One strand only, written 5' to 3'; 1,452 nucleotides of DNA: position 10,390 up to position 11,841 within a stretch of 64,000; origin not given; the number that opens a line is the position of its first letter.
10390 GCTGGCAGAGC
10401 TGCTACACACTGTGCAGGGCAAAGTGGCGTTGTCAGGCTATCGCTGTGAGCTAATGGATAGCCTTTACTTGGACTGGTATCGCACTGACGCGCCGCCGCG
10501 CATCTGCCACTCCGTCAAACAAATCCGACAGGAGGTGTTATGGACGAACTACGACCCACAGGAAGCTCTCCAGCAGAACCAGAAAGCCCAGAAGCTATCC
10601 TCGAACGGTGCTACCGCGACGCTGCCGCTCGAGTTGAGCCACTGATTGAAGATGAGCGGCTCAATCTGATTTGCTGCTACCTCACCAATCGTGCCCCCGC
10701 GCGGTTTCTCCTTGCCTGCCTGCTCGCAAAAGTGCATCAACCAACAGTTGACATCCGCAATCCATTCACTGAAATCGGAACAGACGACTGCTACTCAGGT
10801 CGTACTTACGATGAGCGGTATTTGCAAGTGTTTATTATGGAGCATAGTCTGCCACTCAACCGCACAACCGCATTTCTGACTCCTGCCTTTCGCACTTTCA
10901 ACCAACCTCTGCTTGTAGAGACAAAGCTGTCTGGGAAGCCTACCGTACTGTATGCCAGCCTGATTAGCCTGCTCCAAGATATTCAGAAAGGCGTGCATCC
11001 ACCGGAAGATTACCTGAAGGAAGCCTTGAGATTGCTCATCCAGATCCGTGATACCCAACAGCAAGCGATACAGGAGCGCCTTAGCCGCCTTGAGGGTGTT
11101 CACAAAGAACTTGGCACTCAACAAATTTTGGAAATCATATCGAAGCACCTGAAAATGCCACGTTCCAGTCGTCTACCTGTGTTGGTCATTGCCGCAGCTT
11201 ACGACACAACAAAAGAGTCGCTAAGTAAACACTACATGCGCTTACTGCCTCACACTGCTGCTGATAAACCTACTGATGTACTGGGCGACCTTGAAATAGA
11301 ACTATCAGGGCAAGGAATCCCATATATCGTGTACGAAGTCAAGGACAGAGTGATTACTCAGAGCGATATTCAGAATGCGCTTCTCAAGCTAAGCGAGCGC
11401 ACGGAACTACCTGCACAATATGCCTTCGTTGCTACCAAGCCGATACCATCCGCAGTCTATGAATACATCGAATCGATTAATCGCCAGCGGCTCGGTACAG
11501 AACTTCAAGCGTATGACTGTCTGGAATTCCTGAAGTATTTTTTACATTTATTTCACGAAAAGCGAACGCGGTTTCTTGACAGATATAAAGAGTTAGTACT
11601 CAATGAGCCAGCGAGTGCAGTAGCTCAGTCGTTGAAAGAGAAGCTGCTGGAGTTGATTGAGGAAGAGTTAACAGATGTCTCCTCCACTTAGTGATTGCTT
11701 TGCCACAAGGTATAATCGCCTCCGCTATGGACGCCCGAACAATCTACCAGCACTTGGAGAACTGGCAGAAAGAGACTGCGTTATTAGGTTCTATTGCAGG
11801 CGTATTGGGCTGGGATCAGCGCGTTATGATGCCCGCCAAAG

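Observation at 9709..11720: Two-gene restriction-modification cassette bracketed by an exact 18-bp direct repeat that carries a promoter -10 box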

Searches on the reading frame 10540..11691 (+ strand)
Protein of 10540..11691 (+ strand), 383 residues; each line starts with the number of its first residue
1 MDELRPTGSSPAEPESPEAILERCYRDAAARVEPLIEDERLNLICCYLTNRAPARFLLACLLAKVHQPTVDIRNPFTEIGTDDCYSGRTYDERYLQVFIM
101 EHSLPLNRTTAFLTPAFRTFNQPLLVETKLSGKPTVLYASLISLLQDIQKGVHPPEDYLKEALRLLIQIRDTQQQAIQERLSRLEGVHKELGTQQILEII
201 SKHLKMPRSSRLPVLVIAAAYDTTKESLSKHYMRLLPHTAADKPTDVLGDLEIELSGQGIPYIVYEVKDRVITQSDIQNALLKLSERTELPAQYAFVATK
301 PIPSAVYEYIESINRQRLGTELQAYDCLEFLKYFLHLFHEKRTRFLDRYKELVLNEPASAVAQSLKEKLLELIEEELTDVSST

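Call 4: search_protein_families(library=pfam, proteins=[window:10540-11691:+], max_evalue=0.01)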
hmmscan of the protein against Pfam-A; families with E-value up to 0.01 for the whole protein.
window:10540-11691:+ (383 aa): 0 families

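Call 8: find_encoding_contigs(protein=window:10540-11691:+, flank=10000, max_places=10)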
Protein window:10540-11691:+ (383 aa): no gene with exactly this product is on record in the collection.

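Call 12: find_homologous_proteins(query=window:10540-11691:+, max_evalue=0.001)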
Query window:10540-11691:+ (383 aa): 1357 proteins with E <= 0.001 among 8000 candidates; the best 120 are listed.
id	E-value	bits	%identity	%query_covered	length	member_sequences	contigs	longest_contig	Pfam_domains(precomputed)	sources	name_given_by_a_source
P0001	7.9e-203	691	100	83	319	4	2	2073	PF09566.18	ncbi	-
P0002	2.6e-166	571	83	83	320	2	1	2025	PF09566.18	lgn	-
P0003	6.3e-146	504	62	98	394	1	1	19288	PF09566.18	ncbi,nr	ncbi:MAG: DNA methyltransferase [Fimbriimonadales bacterium]|nr:MAG: DNA methyltransferase [Fimbriim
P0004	2.1e-132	460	63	84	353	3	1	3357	PF09566.18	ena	-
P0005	8.5e-132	458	76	74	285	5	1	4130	PF09566.18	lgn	-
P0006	3.7e-120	419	59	79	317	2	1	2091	PF09566.18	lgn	-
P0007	5.1e-107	376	50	97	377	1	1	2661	PF09566.18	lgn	-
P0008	3.0e-104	367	52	88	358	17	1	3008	PF09566.18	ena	-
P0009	6.7e-99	349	48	99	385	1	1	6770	PF09566.18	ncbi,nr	ncbi:MAG: hypothetical protein NZL85_03810 [Fimbriimonadales bacterium]|nr:hypothetical protein [Fim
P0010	7.7e-97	343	49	93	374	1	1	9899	PF09566.18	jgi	jgi:DNA adenine methylase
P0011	9.3e-95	336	52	88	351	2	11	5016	PF09566.18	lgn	-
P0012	1.7e-93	332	52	88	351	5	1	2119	PF09566.18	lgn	-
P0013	1.1e-88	316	46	93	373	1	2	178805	PF09566.18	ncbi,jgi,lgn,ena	-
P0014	1.5e-88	315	47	93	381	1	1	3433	PF09566.18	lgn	-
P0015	2.0e-88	315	51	79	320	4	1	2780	PF09566.18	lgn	-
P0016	6.0e-88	313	45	93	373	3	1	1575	PF09566.18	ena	-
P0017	1.5e-87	312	51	83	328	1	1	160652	PF09566.18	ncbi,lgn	-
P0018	1.6e-87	312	47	93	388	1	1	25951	PF09566.18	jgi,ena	-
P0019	2.6e-87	311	44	91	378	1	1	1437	PF09566.18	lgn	-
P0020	2.6e-87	311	45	96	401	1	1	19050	PF09566.18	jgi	jgi:hypothetical protein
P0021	1.2e-86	309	44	93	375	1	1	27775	PF09566.18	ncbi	-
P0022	1.3e-86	309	45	93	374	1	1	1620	PF09566.18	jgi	jgi:hypothetical protein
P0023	1.4e-86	309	44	94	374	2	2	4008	PF09566.18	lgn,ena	-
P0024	1.4e-86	309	46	86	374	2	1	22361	PF09566.18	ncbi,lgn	-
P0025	1.7e-86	309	48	86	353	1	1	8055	PF09566.18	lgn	-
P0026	2.1e-86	308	43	93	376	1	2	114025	PF09566.18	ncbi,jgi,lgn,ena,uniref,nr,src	ncbi:MAG TPA: restriction endonuclease, SacI family [Chthonomonas sp.]|uniref:restriction endonuclea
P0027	2.6e-86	308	46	89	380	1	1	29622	PF09566.18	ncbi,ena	-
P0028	2.8e-86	308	44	94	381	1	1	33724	PF09566.18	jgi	jgi:hypothetical protein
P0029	5.1e-86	307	44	93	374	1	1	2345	PF09566.18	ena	-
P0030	6.0e-86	307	48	87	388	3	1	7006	PF09566.18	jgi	-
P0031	7.9e-86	306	45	93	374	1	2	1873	PF09566.18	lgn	-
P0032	1.2e-85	306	43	93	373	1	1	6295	PF09566.18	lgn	-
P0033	1.2e-85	306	45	93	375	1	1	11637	PF09566.18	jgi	-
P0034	1.9e-85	305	49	81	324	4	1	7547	PF09566.18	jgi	jgi:hypothetical protein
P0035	3.3e-85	304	46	93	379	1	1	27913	PF09566.18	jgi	jgi:DNA adenine methylase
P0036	3.6e-85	304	45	92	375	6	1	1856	PF09566.18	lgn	-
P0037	4.2e-85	304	45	93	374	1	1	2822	PF09566.18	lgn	-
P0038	5.5e-85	304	45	93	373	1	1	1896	PF09566.18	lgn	-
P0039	7.8e-85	303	45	93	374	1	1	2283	PF09566.18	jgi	jgi:hypothetical protein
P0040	7.9e-85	303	45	93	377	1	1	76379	PF09566.18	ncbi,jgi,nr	ncbi:MAG: DNA methyltransferase [Scytonematopsis contorta HA4267-MV1]|jgi:DNA adenine methylase|nr:D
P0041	1.0e-84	303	44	93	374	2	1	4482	PF09566.18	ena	-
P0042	1.0e-84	303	51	81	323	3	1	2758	PF09566.18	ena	-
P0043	1.4e-84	302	43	93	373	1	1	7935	PF09566.18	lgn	-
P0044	2.0e-84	302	44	97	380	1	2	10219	PF09566.18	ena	-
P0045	2.1e-84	302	44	93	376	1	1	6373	PF09566.18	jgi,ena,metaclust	metaclust:\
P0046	2.1e-84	302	44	93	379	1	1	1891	PF09566.18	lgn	-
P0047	2.2e-84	302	45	93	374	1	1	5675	PF09566.18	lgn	-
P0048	2.3e-84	302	49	83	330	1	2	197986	PF09566.18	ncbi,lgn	-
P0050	2.4e-84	301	49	85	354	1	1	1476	PF09566.18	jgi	jgi:DNA adenine methylase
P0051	2.5e-84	301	45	93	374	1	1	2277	PF09566.18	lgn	-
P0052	2.8e-84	301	44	93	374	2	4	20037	PF09566.18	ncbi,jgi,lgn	-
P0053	3.6e-84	301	45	93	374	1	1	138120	PF09566.18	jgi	jgi:hypothetical protein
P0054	4.3e-84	301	45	93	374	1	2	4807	PF09566.18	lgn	-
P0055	4.5e-84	301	45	93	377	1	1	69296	PF09566.18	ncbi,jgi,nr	ncbi:MAG: DNA methyltransferase [Scytonematopsis contorta HA4267-MV1]|jgi:DNA adenine methylase|nr:D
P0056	5.8e-84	300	45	93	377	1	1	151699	PF09566.18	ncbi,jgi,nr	ncbi:MAG: DNA methyltransferase [Scytonematopsis contorta HA4267-MV1]|jgi:DNA adenine methylase|nr:D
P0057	5.8e-84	300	44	93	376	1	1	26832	PF09566.18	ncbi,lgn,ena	-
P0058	6.6e-84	300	44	93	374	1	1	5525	PF09566.18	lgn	-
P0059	7.3e-84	300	45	93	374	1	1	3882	PF09566.18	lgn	-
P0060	7.7e-84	300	45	93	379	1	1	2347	PF09566.18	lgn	-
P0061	1.0e-83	299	43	96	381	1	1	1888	PF09566.18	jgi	jgi:DNA adenine methylase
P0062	1.0e-83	299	44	94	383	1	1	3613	PF09566.18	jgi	jgi:DNA adenine methylase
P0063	1.0e-83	299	43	93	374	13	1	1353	PF09566.18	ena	-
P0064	1.1e-83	299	41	93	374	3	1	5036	PF09566.18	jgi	jgi:hypothetical protein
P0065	1.3e-83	299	44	93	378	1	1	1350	PF09566.18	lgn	-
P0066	1.5e-83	299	43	95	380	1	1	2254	PF09566.18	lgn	-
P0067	1.6e-83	299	44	93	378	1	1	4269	PF09566.18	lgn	-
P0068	1.6e-83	299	44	93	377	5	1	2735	PF09566.18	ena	-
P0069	1.8e-83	299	44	93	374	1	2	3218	PF09566.18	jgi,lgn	jgi:DNA adenine methylase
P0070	1.9e-83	299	42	97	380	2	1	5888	PF09566.18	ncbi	-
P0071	1.9e-83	298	43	95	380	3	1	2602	PF09566.18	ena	-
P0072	2.4e-83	298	44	94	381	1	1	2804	PF09566.18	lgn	-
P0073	2.6e-83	298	42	93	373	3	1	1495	PF09566.18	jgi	jgi:hypothetical protein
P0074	2.9e-83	298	45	93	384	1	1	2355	PF09566.18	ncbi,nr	ncbi:MAG: restriction endonuclease, SacI family [Chloroflexota bacterium]|nr:restriction endonucleas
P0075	3.0e-83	298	44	93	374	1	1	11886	PF09566.18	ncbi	-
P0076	3.2e-83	298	45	93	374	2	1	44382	PF09566.18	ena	-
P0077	3.4e-83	298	44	93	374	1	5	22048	PF09566.18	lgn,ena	-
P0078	3.6e-83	298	44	89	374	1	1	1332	PF09566.18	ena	-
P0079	3.7e-83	298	46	93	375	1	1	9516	PF09566.18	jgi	jgi:hypothetical protein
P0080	4.1e-83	297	44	93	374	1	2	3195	PF09566.18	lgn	-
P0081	4.1e-83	297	43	93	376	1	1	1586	PF09566.18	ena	-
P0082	4.3e-83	297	45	93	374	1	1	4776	PF09566.18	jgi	jgi:DNA adenine methylase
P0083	4.3e-83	297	45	87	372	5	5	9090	PF09566.18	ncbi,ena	-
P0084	4.7e-83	297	44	91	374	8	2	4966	PF09566.18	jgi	jgi:hypothetical protein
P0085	4.8e-83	297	45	89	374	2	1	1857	PF09566.18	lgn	-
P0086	5.4e-83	297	44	93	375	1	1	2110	PF09566.18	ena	-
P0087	6.0e-83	297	43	93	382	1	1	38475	PF09566.18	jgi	jgi:hypothetical protein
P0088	6.1e-83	297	45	87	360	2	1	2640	PF09566.18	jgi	jgi:DNA adenine methylase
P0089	6.4e-83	297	45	87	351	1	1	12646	PF09566.18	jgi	jgi:hypothetical protein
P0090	6.9e-83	297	45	89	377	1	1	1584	PF09566.18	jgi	jgi:hypothetical protein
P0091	7.3e-83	297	44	93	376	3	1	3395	PF09566.18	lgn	-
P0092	8.3e-83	296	44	87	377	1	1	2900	PF09566.18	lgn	-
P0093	9.0e-83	296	44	93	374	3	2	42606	PF09566.18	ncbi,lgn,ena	-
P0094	9.6e-83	296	45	88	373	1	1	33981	PF09566.18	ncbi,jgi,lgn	jgi:hypothetical protein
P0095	1.0e-82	296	44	93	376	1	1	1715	PF09566.18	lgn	-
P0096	1.1e-82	296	44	93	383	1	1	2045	PF09566.18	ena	-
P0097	1.1e-82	296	42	93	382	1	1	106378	PF09566.18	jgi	jgi:hypothetical protein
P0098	1.1e-82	296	42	95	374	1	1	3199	PF09566.18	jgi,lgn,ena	-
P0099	1.1e-82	296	44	95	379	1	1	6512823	PF09566.18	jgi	jgi:fructose-specific component phosphotransferase system IIB-like protein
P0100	1.2e-82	296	43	93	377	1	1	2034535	PF09566.18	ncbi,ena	-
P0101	1.4e-82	296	45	93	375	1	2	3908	PF09566.18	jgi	-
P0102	1.4e-82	296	45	93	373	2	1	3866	PF09566.18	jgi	-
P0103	1.4e-82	296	44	93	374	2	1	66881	PF09566.18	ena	-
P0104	1.6e-82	295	42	93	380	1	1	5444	PF09566.18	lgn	-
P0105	1.7e-82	295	43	91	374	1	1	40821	PF09566.18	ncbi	-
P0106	1.8e-82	295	44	93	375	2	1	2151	PF09566.18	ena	-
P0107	1.8e-82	295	44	93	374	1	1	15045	PF09566.18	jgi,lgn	jgi:DNA adenine methylase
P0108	2.0e-82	295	44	95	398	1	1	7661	PF09566.18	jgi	jgi:hypothetical protein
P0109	2.1e-82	295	43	93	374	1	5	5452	PF09566.18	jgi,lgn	jgi:DNA adenine methylase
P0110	2.2e-82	295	43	93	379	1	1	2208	PF09566.18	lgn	-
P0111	2.3e-82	295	42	93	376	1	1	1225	PF09566.18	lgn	-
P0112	2.3e-82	295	43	94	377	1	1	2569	PF09566.18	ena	-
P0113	2.6e-82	295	44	93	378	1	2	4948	PF09566.18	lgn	-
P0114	2.6e-82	295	44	93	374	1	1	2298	PF09566.18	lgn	-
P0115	2.8e-82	295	45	87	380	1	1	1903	PF09566.18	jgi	jgi:hypothetical protein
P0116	2.8e-82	295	44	87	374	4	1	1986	PF09566.18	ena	-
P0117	2.9e-82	295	43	93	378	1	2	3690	PF09566.18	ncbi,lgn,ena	-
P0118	3.1e-82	295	44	93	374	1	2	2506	PF09566.18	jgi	jgi:hypothetical protein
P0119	3.1e-82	295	45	93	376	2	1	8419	PF09566.18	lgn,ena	-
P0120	3.2e-82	294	43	93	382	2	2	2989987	PF09566.18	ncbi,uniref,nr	ncbi:DNA methyltransferase [Dulcicalothrix desertica PCC 7102]|uniref:DNA methyltransferase n=1 Tax=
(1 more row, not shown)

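Call 13: find_encoding_contigs(protein=P0001, flank=10000, max_places=10)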
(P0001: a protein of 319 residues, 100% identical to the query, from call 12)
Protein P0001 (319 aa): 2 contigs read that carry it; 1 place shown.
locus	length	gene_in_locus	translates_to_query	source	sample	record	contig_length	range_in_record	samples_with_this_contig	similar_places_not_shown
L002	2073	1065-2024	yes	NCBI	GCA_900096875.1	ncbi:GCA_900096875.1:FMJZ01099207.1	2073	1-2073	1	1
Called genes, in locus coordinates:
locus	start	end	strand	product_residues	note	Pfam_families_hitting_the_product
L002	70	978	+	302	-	PF02086:MethyltransfD12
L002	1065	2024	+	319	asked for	PF09566:RE_SacI_N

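Call 14: find_encoding_contigs(protein=P0002, flank=10000, max_places=10)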
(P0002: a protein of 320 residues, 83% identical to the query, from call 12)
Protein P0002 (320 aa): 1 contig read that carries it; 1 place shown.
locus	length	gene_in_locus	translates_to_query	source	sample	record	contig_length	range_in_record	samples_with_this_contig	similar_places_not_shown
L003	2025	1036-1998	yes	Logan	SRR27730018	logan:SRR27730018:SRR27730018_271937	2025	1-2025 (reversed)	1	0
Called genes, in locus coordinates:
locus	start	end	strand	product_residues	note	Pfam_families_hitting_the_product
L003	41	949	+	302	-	PF02086:MethyltransfD12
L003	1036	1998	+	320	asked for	PF09566:RE_SacI_N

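Call 15: find_encoding_contigs(protein=P0005, flank=10000, max_places=10)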
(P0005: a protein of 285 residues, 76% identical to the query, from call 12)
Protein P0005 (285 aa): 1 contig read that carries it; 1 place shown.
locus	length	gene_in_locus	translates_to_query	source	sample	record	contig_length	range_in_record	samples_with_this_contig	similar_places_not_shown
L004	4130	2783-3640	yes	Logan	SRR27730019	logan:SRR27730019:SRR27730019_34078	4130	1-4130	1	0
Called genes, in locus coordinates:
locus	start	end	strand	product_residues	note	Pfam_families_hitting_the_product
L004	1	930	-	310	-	?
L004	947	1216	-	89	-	-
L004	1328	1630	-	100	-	PF18902:DUF5658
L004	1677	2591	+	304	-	PF02086:MethyltransfD12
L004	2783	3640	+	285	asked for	PF09566:RE_SacI_N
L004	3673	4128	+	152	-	?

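Call 21: find_encoding_contigs(protein=P0003, flank=6000, max_places=5)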
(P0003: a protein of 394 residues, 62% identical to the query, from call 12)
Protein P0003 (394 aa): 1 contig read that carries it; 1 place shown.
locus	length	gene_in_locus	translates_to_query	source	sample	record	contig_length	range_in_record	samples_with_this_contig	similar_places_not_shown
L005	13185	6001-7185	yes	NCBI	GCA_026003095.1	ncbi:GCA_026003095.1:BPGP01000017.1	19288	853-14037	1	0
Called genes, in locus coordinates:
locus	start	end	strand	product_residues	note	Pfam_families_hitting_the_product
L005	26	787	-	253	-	PF00106:adh_short, PF13561:adh_short_C2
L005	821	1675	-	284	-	PF02569:Pantoate_ligase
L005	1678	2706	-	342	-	PF01380:SIS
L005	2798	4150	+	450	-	PF00696:AA_kinase, PF13840:ACT_7, PF22468:ACT_9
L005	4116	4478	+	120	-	PF09527:ATPase_gene1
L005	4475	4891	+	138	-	-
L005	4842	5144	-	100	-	PF18902:DUF5658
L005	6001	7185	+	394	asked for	PF09566:RE_SacI_N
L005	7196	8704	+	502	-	PF02074:Peptidase_M32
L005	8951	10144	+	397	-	PF03702:AnmK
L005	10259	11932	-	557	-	PF01555:N6_N4_Mtase, PF04471:Mrr_cat, PF22722:NA-iREase1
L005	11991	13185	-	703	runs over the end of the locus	PF21305:type_II_gspD_N0 (weak), PF07660:STN (weak), PF00263:Secretin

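Call 22: find_encoding_contigs(protein=P0004, flank=6000, max_places=5)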
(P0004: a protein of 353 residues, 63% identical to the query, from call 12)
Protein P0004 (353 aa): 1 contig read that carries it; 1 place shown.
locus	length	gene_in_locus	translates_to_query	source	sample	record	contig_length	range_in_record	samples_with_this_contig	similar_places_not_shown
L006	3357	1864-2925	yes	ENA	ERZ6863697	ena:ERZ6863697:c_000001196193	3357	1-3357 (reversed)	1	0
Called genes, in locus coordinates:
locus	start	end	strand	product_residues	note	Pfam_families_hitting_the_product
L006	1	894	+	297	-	?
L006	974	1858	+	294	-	PF02086:MethyltransfD12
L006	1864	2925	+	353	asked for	PF09566:RE_SacI_N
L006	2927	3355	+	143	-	?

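Call 23: find_encoding_contigs(protein=P0006, flank=6000, max_places=5)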
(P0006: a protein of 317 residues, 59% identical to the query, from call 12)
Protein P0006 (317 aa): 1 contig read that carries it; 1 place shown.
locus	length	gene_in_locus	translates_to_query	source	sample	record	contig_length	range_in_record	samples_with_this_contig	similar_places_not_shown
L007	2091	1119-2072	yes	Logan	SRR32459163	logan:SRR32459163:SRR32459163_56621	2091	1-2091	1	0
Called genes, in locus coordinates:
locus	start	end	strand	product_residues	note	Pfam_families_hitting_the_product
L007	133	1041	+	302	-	PF02086:MethyltransfD12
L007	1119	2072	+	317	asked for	PF09566:RE_SacI_N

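Call 41: find_related_loci(query=window:10540-11691:+, collection=metagenome_contigs, flank=3000)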
Query window:10540-11691:+ (383 aa) in metagenome_contigs; peptide patterns used: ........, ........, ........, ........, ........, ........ (x = any residue, [..] = any of these).
226 stretches matched a pattern; 2 encode a relative of the query (tblastn E <= 1e-3); 2 distinct loci.
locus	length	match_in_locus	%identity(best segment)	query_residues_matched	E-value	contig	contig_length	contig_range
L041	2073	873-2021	100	1-383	0e+0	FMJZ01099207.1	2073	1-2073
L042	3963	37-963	76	75-383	3e-158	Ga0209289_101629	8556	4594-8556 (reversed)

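Call 43: find_encoding_contigs(protein=P0009, flank=3000, max_places=4)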
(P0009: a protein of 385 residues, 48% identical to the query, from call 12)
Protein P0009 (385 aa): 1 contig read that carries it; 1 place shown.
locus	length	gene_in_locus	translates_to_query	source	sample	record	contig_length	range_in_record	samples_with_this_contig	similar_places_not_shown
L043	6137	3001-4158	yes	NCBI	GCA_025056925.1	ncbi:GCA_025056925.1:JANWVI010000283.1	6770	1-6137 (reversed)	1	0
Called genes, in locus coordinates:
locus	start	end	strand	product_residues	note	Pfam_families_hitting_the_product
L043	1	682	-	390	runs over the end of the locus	PF01053:Cys_Met_Meta_PP, PF00266:Aminotran_5 (weak), PF01212:Beta_elim_lyase (weak)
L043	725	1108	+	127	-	PF09107:WHD_3rd_SelB (faint)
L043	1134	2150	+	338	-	PF00155:Aminotran_1_2, PF01212:Beta_elim_lyase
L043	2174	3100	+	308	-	PF02086:MethyltransfD12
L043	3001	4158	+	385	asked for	PF09566:RE_SacI_N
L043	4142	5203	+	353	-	PF04230:PS_pyruv_trans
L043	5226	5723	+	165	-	PF02075:RuvC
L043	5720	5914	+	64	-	-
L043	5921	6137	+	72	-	PF00106:adh_short (weak), PF01073:3Beta_HSD (weak), PF01370:Epimerase, PF16363:GDP_Man_Dehyd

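Call 44: find_encoding_contigs(protein=P0011, flank=3000, max_places=6)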
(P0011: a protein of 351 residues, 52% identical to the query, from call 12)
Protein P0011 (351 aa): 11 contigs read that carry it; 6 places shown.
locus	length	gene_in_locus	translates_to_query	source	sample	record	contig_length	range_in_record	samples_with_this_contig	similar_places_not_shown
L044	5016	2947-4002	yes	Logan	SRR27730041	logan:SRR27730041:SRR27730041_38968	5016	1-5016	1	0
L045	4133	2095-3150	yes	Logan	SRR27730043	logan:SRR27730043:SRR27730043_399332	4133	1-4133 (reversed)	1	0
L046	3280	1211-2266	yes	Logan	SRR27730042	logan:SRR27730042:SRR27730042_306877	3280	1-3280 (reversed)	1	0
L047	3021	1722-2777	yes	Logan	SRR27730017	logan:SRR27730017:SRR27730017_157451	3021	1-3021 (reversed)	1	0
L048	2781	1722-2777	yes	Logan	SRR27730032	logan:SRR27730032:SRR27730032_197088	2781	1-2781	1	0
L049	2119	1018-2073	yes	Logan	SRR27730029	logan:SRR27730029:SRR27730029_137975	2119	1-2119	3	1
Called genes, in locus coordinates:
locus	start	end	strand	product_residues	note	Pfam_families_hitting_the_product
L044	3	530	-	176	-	?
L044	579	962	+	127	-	-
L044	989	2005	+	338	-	PF00155:Aminotran_1_2, PF01212:Beta_elim_lyase, PF00266:Aminotran_5 (weak)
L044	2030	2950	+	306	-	PF02086:MethyltransfD12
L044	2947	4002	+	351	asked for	PF09566:RE_SacI_N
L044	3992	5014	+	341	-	?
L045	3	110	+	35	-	?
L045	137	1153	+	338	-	PF00155:Aminotran_1_2, PF01212:Beta_elim_lyase, PF00266:Aminotran_5 (weak)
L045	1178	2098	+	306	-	PF02086:MethyltransfD12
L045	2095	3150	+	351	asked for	PF09566:RE_SacI_N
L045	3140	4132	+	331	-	?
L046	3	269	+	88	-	?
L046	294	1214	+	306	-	PF02086:MethyltransfD12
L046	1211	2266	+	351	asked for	PF09566:RE_SacI_N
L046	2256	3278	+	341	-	?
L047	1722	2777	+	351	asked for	PF09566:RE_SacI_N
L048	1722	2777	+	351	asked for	PF09566:RE_SacI_N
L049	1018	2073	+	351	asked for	PF09566:RE_SacI_N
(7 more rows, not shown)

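Call 48: search_protein_families(library=ncbifam, proteins=[window:10540-11691:+], max_evalue=0.01)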
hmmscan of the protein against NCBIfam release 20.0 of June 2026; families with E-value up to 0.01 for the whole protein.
window:10540-11691:+ (383 aa): 0 families
